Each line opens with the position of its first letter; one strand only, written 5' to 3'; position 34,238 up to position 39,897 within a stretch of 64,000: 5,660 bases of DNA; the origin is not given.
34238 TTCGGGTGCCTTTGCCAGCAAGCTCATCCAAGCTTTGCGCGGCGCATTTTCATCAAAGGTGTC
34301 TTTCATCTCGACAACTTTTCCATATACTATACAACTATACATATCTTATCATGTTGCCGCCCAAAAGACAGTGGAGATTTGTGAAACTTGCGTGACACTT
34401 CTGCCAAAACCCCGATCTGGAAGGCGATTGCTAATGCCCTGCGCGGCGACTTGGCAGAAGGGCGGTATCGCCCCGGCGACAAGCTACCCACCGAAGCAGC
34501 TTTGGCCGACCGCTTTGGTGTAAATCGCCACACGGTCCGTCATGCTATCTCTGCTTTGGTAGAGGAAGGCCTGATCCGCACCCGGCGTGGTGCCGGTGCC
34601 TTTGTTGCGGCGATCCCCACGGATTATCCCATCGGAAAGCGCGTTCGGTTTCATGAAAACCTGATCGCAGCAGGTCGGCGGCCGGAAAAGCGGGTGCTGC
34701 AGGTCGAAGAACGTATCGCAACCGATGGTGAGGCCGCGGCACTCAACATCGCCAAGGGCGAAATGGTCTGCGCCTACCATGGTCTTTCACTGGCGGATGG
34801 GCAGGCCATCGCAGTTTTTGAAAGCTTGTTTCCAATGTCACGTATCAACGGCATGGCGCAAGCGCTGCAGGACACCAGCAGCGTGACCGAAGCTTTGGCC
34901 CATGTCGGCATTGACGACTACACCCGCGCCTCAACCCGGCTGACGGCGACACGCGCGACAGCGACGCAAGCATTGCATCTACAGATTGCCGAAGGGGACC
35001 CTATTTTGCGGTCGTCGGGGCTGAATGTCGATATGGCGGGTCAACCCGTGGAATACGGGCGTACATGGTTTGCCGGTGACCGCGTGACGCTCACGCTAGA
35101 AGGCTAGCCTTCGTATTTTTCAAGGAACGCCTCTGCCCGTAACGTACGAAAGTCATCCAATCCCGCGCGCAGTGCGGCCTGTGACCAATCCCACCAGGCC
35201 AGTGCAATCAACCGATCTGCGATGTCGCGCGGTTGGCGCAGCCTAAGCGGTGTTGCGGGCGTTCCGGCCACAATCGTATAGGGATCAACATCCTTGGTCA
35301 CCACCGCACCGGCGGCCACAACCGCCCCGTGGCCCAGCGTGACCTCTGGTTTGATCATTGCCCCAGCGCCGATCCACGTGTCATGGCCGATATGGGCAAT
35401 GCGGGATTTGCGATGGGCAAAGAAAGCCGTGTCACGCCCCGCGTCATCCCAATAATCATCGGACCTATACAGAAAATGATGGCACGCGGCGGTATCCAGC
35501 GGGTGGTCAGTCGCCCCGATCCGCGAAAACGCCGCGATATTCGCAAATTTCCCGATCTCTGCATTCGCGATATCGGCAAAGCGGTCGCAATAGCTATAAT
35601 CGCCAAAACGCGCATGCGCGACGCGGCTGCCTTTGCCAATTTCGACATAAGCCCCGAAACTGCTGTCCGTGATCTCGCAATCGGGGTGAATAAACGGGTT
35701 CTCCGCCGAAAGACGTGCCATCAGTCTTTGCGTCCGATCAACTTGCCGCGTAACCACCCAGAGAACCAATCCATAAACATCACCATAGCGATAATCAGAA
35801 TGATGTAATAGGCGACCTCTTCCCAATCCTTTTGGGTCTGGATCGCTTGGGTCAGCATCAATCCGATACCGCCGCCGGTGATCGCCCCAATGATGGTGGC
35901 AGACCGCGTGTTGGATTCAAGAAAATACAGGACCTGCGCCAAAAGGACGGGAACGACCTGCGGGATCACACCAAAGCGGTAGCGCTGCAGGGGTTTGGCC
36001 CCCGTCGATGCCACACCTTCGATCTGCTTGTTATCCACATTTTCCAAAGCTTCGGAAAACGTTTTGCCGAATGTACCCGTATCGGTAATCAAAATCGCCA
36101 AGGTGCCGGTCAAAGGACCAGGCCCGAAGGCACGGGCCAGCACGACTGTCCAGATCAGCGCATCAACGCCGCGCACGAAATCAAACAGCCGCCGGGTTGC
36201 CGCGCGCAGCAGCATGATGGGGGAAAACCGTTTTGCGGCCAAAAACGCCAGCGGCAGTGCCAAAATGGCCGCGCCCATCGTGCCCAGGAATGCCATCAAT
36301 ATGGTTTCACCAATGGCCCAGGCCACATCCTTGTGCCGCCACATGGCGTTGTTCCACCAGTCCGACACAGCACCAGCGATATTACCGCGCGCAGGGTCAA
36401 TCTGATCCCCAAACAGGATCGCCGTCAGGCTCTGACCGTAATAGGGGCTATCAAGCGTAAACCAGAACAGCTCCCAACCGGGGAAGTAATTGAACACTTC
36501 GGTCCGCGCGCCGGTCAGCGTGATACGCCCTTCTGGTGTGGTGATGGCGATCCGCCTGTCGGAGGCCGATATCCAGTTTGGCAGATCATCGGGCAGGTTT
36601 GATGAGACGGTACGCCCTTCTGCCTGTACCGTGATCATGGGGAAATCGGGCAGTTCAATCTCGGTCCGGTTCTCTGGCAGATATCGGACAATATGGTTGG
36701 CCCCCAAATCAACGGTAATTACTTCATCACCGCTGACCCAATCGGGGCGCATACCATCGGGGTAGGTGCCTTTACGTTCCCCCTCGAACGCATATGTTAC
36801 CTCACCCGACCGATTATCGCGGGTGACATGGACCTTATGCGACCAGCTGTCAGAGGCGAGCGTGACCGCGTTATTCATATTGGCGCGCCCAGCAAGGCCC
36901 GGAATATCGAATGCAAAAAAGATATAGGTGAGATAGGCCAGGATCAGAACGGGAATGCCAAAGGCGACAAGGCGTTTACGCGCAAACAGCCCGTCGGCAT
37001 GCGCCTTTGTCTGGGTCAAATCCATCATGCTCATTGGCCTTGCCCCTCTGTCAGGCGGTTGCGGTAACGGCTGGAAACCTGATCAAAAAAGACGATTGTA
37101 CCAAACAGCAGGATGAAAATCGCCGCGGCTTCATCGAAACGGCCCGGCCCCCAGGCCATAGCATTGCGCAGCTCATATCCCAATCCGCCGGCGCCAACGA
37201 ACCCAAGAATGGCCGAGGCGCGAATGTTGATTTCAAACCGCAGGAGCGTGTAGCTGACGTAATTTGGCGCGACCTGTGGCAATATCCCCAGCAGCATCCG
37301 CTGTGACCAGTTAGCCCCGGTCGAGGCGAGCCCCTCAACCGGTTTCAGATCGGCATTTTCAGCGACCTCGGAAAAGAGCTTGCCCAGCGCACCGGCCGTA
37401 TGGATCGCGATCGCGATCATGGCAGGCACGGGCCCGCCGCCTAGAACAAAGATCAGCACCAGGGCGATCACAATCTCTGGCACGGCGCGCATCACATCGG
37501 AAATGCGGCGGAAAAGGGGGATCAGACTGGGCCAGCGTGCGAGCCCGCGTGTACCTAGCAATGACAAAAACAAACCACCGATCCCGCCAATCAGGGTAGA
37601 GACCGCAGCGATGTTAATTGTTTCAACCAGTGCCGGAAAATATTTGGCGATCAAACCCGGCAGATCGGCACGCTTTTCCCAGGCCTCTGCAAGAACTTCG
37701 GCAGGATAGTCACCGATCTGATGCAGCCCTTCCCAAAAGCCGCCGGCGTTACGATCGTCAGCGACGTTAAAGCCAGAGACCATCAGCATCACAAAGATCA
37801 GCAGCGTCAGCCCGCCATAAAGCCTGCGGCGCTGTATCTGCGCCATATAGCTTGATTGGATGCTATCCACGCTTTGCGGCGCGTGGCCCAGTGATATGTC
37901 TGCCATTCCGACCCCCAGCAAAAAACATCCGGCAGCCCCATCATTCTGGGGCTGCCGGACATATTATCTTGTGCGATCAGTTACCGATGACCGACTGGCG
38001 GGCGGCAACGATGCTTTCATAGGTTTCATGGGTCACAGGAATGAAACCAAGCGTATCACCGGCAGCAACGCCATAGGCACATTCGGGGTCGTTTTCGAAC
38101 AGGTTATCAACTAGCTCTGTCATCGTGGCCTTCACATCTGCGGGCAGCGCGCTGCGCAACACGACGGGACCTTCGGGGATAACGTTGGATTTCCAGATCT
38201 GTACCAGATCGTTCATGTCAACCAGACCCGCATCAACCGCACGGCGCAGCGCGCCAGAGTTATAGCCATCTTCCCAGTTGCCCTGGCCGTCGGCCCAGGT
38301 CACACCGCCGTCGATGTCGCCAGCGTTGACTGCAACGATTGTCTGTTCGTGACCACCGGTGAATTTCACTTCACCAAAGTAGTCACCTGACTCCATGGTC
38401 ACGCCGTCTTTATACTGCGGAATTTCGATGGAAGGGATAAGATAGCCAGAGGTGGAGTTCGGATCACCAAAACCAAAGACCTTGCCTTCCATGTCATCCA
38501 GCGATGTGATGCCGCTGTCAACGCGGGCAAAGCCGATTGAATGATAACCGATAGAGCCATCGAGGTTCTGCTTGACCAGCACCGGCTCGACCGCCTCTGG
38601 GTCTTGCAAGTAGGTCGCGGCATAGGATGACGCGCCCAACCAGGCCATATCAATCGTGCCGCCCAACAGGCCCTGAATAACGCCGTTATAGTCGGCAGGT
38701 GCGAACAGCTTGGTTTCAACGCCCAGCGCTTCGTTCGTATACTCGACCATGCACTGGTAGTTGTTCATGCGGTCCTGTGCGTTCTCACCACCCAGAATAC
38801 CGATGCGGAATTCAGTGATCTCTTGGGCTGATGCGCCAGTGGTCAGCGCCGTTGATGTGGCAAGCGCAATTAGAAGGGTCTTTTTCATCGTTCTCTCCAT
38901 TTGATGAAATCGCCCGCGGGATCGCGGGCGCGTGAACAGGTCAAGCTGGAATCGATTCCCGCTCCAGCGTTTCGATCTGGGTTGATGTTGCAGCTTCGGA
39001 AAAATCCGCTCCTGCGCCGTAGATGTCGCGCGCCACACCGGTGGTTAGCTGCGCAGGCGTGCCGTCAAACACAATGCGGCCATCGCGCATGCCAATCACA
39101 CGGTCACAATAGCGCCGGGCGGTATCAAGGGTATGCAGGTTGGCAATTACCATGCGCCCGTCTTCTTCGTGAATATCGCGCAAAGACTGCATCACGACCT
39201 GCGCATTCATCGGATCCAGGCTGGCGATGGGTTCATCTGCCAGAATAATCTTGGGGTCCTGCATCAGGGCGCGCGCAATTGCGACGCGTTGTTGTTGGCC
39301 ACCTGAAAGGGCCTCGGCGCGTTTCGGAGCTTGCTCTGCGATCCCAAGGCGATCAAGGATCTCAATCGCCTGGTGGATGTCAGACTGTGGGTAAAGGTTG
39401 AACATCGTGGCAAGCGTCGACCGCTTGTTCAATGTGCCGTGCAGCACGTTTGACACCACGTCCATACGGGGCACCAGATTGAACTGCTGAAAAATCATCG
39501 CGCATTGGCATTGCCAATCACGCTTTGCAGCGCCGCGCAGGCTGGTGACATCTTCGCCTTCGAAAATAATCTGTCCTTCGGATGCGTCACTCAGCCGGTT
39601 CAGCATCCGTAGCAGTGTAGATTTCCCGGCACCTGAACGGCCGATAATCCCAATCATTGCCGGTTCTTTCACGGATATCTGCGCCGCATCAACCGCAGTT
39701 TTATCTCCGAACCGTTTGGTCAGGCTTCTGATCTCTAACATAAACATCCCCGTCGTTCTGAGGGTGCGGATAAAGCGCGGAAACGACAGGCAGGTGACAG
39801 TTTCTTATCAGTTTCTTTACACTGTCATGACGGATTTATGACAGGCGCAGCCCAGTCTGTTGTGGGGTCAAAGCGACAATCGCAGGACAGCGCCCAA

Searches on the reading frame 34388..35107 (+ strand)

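Call 11: search_protein_families(library=pfam, proteins=[window:34388-35107:+], max_evalue=0.01)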
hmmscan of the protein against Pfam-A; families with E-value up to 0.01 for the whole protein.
window:34388-35107:+ (239 aa): 12 families
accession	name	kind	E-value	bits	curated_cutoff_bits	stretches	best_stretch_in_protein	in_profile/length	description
PF07702.18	UTRA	-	2e-28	99.4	23.8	1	95-233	2-140/141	UTRA domain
PF00392.27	GntR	-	1e-21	76.8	27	1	13-73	4-64/64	Bacterial regulatory proteins, gntR family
PF02082.26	Rrf2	-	3.9e-05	24.2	30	1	30-84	20-76/132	Iron-dependent Transcriptional regulator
PF13545.12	HTH_Crp_2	-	9.6e-05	22.7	27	1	35-67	24-56/70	Crp-like helix-turn-helix domain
PF12840.13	HTH_20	-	0.0015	18.9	27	1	35-66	20-51/51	Helix-turn-helix domain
PF13384.12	HTH_23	-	0.0022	18.2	24.6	1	37-62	21-46/50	Homeodomain-like domain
PF08279.18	HTH_11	-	0.0023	18.2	25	1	37-70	19-53/55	HTH domain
PF12802.13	MarR_2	-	0.0037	17.8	27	1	37-68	24-55/61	MarR family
PF25213.1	HVO_A0261_N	-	0.0041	17.4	35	1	36-68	27-59/86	HVO_A0261 N-terminal domain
PF09339.16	HTH_IclR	-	0.0062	16.7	22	0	37-66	22-51/52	IclR helix-turn-helix domain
PF13412.12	HTH_24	-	0.0065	16.5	21.9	0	37-64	21-48/48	Winged helix-turn-helix DNA-binding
PF13518.12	HTH_28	-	0.0085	16.6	25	0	38-69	17-50/52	Helix-turn-helix domain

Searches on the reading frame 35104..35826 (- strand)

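Call 11: search_protein_families(library=pfam, proteins=[window:35104-35826:-], max_evalue=0.01)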
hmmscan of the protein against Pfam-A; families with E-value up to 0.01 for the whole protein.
window:35104-35826:- (240 aa): 3 families
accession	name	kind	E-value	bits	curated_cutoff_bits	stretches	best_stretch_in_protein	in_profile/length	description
PF00132.30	Hexapep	-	2.3e-14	52.8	27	1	144-178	2-36/36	Bacterial transferase hexapeptide (six repeats)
PF14602.12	Hexapep_2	-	7.3e-06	26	27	1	146-178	4-34/34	Hexapeptide repeat of succinyl-transferase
PF25084.1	LbH_EIF2B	-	0.00076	19.9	54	0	45-102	29-86/105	EIF2B subunit epsilon LbH domain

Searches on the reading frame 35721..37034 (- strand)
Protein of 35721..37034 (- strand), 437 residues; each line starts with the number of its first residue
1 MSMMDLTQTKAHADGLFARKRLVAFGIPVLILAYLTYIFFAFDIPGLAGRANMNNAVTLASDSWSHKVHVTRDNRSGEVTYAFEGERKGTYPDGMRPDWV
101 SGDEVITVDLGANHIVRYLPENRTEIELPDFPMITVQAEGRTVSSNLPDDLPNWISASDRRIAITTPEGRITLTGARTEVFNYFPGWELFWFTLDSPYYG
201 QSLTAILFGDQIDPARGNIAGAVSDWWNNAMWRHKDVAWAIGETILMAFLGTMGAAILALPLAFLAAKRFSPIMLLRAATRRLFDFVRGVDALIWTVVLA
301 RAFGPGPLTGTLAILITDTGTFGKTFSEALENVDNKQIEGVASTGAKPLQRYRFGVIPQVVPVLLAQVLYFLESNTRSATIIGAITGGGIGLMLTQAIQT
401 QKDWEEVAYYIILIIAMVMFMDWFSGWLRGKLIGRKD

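Call 11: search_protein_families(library=pfam, proteins=[window:35721-37034:-], max_evalue=0.01)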
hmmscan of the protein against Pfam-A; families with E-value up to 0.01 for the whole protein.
window:35721-37034:- (437 aa): 1 family
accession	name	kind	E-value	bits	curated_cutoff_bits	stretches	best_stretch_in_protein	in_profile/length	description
PF00528.27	BPD_transp_1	-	4.2e-13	49.9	26.4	1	260-425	2-175/184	Binding-protein-dependent transport system inner membrane component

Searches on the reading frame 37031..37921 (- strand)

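Call 11: search_protein_families(library=pfam, proteins=[window:37031-37921:-], max_evalue=0.01)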
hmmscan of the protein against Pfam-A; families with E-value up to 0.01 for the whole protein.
window:37031-37921:- (296 aa): 1 family
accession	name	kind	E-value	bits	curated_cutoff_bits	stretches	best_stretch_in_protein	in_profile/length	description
PF00528.27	BPD_transp_1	-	7.7e-15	55.5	26.4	1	136-278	19-172/184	Binding-protein-dependent transport system inner membrane component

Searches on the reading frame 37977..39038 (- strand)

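Call 11: search_protein_families(library=pfam, proteins=[window:37977-39038:-], max_evalue=0.01)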
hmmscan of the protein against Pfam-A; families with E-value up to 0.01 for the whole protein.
window:37977-39038:- (353 aa): 1 family
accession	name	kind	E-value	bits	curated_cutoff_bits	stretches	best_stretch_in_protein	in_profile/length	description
PF12974.12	Phosphonate-bd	-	5.3e-47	160.7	27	1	80-340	2-242/242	ABC transporter, phosphonate, periplasmic substrate-binding protein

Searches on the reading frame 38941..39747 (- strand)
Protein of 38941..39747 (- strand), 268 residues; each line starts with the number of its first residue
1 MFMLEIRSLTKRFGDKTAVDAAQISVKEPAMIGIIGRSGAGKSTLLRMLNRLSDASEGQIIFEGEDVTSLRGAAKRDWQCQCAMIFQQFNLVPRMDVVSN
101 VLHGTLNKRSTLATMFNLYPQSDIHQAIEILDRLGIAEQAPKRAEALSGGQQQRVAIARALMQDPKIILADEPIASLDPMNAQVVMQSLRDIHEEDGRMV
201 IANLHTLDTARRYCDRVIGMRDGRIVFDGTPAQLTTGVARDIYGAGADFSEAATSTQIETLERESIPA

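Call 11: search_protein_families(library=pfam, proteins=[window:38941-39747:-], max_evalue=0.01)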
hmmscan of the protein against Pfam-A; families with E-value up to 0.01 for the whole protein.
window:38941-39747:- (268 aa): 12 families
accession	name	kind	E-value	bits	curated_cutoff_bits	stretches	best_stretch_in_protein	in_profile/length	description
PF00005.33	ABC_tran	-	2.6e-33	115.9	25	1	22-175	4-137/137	ABC transporter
PF13401.12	AAA_22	-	0.00024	21.8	27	1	30-95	6-64/130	AAA domain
PF13304.12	AAA_21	-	0.00042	20.9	27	1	32-58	2-26/304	AAA domain, putative AbiEii toxin, Type IV TA system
PF02463.25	SMC_N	-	0.0007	19.5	40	1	28-202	23-196/220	RecF/RecN/SMC N terminal domain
PF13555.12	AAA_29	-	0.0029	17.7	27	1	22-46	15-39/61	P-loop containing region of AAA domain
PF01926.29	MMR_HSR1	-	0.0051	17.4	21.9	0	32-51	2-21/113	50S ribosome-binding GTPase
PF03193.22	RsgA_GTPase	-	0.0069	16.7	30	0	24-56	102-133/174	RsgA GTPase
PF13238.12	AAA_18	-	0.0074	17.2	29.4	0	32-53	1-22/128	AAA domain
PF13175.12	AAA_15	-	0.0075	16.4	32.1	0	22-56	17-50/374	AAA ATPase domain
PF13604.12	AAA_30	-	0.0076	16.4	27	0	26-61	15-50/191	AAA domain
PF06414.18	Zeta_toxin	-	0.0082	16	22.3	0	25-65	12-52/199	Zeta toxin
PF13191.12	AAA_16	-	0.0091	16.9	32.6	0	29-60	24-55/167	AAA ATPase domain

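Call 108: find_encoding_contigs(protein=window:38941-39747:-, flank=9000, max_places=6)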
Protein window:38941-39747:- (268 aa): no gene with exactly this product is on record in the collection.
